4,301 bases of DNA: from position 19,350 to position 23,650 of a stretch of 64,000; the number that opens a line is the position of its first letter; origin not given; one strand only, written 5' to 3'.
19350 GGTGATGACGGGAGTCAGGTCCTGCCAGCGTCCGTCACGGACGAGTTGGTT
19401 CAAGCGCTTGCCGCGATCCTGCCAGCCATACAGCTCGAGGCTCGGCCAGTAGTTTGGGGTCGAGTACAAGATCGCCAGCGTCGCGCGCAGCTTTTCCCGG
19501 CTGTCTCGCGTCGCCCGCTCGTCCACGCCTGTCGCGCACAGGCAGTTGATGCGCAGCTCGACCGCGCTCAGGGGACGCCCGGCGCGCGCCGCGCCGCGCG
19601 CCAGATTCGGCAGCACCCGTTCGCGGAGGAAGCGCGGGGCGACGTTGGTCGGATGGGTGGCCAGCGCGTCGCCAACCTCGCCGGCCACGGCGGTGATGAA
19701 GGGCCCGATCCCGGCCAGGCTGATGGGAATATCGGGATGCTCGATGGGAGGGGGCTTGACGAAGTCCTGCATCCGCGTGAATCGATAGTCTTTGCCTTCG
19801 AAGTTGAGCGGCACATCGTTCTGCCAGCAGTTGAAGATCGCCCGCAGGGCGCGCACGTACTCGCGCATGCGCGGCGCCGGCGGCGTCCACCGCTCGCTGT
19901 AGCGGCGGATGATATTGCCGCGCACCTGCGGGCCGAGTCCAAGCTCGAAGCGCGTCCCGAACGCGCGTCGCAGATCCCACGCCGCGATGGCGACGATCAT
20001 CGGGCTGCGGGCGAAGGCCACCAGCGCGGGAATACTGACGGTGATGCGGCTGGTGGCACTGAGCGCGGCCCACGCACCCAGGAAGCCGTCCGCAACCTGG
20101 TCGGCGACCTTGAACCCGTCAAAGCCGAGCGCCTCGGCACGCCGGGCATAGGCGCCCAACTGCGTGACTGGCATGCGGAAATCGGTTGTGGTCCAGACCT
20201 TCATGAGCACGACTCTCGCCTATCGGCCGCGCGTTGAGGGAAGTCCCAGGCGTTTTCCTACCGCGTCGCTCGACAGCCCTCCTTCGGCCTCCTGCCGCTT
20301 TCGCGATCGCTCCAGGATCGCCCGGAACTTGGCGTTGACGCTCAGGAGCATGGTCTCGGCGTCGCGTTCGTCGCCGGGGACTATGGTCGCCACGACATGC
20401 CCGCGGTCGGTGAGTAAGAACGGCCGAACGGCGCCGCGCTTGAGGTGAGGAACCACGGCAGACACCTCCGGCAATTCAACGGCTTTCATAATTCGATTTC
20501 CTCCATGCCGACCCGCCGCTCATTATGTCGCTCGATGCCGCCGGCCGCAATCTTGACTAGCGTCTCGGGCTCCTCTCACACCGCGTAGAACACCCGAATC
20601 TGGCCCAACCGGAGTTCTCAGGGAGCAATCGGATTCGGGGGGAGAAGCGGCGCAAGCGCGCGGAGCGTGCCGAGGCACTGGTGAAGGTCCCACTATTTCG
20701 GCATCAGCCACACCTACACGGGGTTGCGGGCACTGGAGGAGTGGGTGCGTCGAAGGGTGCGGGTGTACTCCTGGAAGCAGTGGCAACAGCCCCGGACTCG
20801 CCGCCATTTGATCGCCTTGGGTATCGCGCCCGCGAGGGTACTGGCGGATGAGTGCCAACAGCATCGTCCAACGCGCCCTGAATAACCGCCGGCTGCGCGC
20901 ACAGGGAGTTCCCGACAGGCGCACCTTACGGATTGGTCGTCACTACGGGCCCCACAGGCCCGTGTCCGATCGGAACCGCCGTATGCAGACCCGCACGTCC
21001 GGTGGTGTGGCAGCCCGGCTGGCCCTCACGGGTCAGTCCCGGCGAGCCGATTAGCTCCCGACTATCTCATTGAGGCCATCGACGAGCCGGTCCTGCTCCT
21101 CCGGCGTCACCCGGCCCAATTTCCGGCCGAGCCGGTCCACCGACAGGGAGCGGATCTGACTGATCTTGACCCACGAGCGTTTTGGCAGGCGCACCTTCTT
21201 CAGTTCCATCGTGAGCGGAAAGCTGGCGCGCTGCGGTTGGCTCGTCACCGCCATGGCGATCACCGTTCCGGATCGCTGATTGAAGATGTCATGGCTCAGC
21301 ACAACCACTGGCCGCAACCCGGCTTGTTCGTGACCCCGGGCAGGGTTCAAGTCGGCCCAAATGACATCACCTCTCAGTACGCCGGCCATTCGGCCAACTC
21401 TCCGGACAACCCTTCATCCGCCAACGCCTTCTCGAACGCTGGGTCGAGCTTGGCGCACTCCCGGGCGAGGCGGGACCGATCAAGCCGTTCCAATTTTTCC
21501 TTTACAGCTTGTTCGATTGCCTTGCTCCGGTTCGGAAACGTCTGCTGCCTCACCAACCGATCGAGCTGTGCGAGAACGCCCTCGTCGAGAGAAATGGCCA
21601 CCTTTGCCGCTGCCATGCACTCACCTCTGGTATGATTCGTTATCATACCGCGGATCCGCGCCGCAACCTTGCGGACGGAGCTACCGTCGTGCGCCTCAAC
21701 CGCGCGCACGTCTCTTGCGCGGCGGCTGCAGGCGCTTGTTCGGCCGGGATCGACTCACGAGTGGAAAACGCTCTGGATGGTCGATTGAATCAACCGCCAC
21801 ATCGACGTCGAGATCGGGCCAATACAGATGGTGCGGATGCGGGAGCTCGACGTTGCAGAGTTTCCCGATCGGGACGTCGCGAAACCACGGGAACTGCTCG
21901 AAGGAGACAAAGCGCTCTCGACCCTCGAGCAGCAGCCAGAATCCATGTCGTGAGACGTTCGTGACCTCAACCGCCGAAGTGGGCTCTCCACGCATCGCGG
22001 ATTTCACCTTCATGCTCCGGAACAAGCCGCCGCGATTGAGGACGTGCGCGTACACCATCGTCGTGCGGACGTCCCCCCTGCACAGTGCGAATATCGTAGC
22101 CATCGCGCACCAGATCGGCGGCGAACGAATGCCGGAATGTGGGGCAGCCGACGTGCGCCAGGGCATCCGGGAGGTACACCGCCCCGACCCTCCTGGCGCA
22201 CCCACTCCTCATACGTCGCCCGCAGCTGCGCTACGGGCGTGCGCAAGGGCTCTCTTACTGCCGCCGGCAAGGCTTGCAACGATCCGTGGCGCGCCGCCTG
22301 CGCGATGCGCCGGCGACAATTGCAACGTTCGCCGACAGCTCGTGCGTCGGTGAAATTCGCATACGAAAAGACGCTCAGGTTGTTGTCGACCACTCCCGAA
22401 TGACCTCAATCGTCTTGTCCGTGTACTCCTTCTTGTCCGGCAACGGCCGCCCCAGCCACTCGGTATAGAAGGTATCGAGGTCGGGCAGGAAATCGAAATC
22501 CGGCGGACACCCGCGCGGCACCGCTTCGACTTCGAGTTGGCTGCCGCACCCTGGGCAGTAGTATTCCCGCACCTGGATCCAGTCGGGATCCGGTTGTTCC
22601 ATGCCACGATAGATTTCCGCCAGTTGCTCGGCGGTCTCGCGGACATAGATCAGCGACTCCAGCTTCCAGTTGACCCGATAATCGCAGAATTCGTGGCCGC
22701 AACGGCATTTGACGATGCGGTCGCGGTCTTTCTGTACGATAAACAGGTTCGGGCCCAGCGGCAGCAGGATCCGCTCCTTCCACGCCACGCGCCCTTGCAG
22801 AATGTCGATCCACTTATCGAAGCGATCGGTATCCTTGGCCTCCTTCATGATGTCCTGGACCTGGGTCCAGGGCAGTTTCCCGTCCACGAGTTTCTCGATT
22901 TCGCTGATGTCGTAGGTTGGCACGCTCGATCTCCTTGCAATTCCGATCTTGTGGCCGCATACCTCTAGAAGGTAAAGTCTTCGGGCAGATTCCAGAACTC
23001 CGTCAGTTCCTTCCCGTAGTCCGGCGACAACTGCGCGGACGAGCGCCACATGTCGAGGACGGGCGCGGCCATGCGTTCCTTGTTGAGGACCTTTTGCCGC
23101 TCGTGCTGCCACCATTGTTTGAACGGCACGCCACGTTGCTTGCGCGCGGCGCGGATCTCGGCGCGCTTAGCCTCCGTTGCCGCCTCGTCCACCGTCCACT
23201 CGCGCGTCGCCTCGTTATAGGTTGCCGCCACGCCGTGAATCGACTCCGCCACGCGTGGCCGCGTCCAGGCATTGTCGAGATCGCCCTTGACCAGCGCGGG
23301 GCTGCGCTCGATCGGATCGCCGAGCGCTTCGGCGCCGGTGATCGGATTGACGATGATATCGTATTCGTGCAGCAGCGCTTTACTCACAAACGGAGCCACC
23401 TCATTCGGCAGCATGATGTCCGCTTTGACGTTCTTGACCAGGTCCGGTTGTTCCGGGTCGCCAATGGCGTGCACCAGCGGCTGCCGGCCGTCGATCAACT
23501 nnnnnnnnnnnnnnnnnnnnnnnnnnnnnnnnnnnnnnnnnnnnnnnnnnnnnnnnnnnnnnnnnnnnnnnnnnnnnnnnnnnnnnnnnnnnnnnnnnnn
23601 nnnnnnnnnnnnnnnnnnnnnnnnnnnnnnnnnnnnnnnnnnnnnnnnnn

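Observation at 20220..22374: Decayed integron-like cassette island inserted in the middle of the catabolic cluster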

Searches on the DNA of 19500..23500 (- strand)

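Call 5: search_rna_families(source=window, start=19500, end=23500, threshold=evalue, max_evalue=1, show_alignments=3)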
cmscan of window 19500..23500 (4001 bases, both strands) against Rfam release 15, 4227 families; matches with E-value up to 1: 1.
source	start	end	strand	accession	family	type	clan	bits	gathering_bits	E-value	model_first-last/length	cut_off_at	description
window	20974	21051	+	RF00029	Intron_gpII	Intron;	-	29.9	40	0.004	1-77/77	no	Group II catalytic intron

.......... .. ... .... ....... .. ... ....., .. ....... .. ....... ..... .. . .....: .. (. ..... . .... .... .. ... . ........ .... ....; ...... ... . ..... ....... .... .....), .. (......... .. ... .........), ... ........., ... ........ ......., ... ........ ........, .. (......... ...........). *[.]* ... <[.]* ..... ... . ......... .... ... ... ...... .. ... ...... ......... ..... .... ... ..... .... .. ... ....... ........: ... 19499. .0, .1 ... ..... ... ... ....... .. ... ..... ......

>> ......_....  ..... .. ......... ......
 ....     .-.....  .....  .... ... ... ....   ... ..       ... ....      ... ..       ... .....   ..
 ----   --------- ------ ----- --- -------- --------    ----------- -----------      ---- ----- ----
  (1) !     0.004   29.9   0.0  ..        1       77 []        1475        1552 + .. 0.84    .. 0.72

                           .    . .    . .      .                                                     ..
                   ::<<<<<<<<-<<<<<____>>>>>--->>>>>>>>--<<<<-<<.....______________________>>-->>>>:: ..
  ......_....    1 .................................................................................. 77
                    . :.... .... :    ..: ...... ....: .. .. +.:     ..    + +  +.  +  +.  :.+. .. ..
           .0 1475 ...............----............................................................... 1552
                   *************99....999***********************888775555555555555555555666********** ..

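Call 59: search_with_rna_model(model_id=R1, sources=[L115, L117, L118, L119, L120, L121], filters=off, max_evalue=0.5, show_alignments=0)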
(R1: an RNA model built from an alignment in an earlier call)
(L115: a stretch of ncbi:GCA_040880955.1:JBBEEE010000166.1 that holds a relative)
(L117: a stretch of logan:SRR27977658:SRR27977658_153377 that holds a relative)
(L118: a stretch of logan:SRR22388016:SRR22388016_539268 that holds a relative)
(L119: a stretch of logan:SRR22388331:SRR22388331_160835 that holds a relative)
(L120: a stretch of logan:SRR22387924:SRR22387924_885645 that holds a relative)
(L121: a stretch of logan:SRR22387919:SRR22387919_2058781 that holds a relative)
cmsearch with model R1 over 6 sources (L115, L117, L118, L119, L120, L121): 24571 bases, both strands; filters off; matches with E-value up to 0.5: 11.
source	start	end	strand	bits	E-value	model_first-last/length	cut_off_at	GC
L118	3577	3669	+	57.4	2.6e-12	1-79/79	no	0.75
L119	2853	2990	+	53.6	2.2e-11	1-79/79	no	0.69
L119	1212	1310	+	52.3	4.8e-11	1-79/79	no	0.71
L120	1676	1737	+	49.5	2.3e-10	1-79/79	no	0.69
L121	274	367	+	46.7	1.1e-09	1-79/79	no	0.68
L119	545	605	+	45.7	1.9e-09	1-79/79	no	0.7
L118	4276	4373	+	44.5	4e-09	1-79/79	no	0.7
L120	641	739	+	44.2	4.6e-09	1-79/79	no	0.7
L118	2168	2303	+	40.2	4.7e-08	1-79/79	no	0.69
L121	978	1068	+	38.1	1.5e-07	5-75/79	no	0.69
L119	2853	2990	-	12.6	0.29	1-79/79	no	0.69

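Call 82: search_with_rna_model(model_id=R1, sources=[L122, L123, L124, L125, L126, L127, L128, L129, L130, L131, L132, L133, L134, L135, L136, L137, L138, L139, L140, L141, L142, L143, L144, L145, L146, L147, L148, L149, L150, L151, L152, L153, L154, L155, L156, L157, L158, L159, L160, L161, L162, L163, L164, L165, L166, L167, L168, L169, L170, L171, L172, L173, L174, L175, L176, L177, L178, L179, L180, L181, L182, L183, L184, L185, L186, L187, L188, L189, L190, L191, L192, L193, L194], filters=default, max_evalue=10)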
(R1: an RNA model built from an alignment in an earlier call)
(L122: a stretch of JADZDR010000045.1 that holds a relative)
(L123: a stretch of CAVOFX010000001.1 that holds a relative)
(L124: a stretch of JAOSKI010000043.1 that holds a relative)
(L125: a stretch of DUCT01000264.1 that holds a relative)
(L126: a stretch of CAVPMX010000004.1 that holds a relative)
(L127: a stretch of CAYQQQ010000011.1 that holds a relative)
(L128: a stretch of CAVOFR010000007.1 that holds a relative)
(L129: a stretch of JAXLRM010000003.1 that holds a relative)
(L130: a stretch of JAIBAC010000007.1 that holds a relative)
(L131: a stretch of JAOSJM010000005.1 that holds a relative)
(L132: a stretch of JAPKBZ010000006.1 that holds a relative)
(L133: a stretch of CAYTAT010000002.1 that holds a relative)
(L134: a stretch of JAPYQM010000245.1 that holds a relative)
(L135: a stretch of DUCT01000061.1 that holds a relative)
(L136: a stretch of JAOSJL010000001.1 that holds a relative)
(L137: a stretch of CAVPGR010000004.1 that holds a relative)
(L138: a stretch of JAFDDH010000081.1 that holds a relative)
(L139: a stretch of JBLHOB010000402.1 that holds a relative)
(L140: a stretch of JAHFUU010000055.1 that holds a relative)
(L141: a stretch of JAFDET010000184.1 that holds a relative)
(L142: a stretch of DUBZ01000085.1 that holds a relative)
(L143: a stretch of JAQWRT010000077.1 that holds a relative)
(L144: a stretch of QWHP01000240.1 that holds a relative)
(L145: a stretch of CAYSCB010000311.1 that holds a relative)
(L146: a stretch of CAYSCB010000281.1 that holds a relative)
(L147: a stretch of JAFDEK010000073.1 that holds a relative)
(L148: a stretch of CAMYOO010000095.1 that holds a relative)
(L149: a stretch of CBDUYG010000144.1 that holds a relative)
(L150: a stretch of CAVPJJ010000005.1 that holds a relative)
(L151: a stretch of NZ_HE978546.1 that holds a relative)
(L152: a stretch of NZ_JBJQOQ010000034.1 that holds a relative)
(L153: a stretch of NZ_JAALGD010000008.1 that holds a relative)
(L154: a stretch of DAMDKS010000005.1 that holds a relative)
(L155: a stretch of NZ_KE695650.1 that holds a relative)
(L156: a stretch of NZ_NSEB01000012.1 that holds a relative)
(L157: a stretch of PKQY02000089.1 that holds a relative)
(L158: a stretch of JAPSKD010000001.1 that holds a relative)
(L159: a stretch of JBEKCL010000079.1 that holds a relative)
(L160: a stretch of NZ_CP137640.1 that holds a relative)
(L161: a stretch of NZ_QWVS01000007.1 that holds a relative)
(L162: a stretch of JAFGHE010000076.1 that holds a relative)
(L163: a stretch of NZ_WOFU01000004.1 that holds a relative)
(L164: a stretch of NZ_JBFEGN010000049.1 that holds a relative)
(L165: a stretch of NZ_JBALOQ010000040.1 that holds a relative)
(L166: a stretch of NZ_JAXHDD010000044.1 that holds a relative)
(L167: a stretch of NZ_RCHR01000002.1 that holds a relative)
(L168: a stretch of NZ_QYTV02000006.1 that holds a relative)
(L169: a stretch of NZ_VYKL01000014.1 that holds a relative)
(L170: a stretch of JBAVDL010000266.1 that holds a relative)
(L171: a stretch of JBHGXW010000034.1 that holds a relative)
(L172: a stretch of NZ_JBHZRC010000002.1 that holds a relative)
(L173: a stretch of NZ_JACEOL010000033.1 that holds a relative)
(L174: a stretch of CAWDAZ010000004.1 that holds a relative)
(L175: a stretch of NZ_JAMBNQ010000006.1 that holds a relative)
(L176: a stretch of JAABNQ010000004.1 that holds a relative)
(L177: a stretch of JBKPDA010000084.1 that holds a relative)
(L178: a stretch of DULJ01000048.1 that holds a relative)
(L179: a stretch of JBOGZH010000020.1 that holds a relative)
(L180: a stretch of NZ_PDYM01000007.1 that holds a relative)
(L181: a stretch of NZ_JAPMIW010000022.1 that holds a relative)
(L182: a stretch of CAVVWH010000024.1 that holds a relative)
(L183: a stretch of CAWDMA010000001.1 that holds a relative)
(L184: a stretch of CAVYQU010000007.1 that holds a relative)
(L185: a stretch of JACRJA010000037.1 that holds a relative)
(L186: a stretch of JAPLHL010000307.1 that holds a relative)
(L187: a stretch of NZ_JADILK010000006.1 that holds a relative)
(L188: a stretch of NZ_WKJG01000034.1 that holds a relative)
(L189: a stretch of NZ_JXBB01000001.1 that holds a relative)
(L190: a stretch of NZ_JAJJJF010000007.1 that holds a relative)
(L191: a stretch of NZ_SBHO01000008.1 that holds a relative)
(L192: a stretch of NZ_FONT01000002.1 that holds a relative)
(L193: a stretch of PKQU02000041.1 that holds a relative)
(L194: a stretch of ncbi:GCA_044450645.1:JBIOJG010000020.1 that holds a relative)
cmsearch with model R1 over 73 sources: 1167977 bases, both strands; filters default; matches with E-value up to 10: 9.
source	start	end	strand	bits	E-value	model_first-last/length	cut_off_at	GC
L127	7533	7640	-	19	0.36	1-79/79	no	0.67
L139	3042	3120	-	18.6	0.46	1-79/79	no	0.72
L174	3342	3419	-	17.3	0.95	1-79/79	no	0.69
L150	1895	1975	-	16.7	1.3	1-79/79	no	0.74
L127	15407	15474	+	15.8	2.3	1-79/79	no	0.74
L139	3042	3120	+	15.8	2.3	1-79/79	no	0.72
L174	2509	2581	-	15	3.6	1-79/79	no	0.68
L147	5394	5451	+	14.1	6.1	1-79/79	no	0.81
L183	9935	10003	-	13.4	8.9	1-79/79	no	0.75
